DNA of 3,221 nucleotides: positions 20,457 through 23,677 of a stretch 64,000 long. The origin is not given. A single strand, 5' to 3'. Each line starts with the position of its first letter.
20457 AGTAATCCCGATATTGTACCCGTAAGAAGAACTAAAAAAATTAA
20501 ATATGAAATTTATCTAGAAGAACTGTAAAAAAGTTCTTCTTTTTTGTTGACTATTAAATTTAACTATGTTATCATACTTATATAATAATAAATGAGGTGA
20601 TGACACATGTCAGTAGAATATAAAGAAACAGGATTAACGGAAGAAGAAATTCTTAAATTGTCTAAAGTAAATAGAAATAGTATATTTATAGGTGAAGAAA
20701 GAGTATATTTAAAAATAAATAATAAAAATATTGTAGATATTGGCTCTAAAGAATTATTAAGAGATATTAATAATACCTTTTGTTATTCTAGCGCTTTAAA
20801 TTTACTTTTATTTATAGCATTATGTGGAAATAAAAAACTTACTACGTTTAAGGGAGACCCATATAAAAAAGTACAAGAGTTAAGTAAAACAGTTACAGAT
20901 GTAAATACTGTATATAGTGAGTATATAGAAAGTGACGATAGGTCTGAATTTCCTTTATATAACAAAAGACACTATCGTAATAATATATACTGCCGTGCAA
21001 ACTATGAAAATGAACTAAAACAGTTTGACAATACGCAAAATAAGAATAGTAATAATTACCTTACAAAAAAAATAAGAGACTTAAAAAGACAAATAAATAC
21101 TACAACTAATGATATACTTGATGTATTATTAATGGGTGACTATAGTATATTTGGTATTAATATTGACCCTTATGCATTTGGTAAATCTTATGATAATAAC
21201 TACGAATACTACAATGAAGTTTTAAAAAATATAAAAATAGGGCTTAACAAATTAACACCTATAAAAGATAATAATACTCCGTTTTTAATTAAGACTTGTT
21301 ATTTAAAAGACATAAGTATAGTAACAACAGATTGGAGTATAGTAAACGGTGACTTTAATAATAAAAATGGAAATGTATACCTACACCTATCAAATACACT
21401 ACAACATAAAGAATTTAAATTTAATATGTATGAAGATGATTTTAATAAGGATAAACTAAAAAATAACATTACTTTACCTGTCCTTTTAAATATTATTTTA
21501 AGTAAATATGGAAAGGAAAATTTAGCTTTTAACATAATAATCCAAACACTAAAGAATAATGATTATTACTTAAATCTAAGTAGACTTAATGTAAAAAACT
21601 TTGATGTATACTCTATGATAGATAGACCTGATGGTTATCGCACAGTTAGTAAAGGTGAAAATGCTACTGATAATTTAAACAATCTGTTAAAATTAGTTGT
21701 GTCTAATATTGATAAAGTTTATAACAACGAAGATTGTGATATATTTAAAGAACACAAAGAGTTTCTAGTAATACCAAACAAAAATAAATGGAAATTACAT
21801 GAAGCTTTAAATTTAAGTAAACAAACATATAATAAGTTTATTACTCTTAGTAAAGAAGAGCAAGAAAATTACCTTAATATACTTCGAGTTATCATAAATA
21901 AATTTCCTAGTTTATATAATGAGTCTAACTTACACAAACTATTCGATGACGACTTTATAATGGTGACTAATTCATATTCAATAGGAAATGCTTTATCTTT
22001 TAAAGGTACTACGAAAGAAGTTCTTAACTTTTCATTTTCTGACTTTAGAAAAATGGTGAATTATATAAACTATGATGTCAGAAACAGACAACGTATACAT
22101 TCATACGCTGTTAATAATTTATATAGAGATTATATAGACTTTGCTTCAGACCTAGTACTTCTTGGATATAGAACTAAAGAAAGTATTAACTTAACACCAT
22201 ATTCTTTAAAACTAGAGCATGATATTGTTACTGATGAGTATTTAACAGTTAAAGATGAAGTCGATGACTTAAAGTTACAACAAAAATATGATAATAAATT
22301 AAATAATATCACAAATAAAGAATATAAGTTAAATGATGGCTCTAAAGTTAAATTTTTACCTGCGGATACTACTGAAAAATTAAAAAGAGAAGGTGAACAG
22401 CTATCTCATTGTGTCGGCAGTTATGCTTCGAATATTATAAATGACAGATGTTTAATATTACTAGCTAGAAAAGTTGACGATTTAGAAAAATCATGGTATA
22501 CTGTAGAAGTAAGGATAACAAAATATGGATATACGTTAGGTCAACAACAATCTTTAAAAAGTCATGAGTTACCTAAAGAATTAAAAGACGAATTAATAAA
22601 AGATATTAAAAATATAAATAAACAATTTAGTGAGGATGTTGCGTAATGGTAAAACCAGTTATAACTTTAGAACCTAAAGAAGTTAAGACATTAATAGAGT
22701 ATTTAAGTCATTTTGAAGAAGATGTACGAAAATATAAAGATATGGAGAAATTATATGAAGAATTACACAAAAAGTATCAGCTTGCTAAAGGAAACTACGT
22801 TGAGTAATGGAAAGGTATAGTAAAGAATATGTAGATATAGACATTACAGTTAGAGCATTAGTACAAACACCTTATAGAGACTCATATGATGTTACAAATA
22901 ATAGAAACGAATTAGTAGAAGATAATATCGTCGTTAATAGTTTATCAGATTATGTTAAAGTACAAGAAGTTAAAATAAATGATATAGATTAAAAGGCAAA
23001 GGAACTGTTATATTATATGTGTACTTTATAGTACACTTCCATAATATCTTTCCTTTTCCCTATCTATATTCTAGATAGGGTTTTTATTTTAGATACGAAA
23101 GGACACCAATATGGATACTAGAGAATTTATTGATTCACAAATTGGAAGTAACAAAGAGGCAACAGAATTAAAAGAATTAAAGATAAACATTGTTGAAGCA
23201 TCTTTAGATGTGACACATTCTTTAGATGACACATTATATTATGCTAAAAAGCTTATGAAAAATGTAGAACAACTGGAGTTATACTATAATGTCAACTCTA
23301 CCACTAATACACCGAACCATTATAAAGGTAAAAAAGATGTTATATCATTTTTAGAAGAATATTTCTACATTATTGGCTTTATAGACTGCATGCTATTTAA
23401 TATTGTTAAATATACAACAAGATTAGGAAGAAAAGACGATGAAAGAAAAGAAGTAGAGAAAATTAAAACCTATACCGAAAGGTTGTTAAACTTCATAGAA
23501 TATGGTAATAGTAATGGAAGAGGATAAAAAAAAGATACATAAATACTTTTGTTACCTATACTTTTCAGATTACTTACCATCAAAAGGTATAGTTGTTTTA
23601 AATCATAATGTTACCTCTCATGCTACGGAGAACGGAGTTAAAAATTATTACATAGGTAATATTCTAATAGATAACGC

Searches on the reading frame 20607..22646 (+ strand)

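Call 4: search_protein_families(library=pfam, proteins=[window:20607-22646:+], max_evalue=0.01)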
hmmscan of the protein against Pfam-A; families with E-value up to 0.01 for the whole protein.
window:20607-22646:+ (679 aa): 1 family
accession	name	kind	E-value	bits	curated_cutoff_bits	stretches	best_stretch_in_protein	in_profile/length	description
PF14284.11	PcfJ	-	3.5e-18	66.3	25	1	508-648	1-131/147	PcfJ-like protein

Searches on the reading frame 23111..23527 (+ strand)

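Call 4: search_protein_families(library=pfam, proteins=[window:23111-23527:+], max_evalue=0.01)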
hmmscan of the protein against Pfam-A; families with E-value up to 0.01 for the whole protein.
window:23111-23527:+ (138 aa): 1 family
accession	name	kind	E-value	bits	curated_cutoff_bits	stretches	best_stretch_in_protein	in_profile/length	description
PF11753.13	DUF3310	-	4.9e-15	55.8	24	1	66-122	2-59/60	Protein of unknwon function (DUF3310)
